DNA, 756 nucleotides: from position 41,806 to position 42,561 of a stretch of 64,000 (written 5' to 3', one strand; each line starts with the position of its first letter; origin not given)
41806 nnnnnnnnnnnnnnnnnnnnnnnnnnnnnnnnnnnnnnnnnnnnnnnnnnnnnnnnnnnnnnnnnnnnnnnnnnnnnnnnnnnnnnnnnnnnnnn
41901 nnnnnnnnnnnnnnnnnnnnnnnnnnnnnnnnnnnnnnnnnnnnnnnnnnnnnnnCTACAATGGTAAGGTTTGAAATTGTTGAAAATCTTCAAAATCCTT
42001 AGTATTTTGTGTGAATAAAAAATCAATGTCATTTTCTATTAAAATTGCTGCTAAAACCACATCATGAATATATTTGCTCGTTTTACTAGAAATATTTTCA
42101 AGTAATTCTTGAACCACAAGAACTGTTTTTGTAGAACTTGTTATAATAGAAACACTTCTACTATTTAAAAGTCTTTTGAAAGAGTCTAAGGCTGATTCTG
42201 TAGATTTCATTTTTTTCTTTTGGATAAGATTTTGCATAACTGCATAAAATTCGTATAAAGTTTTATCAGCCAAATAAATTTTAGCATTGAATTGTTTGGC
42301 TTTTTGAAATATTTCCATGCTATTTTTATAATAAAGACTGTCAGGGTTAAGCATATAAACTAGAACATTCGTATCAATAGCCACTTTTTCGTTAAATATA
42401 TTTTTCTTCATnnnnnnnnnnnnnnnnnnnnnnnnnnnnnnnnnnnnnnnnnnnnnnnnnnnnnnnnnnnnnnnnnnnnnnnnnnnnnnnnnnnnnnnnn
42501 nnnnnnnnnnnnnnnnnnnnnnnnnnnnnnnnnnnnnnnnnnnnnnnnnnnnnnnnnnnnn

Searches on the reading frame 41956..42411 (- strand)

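Call 11: search_protein_families(library=pfam, proteins=[window:41956-42411:-], max_evalue=0.001)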
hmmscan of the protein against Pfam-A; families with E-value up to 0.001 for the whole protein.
window:41956-42411:- (151 aa): 1 family
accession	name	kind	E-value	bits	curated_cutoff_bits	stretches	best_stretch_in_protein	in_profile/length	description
PF01850.27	PIN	-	9.5e-06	26.7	23.6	1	11-142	2-116/120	PIN domain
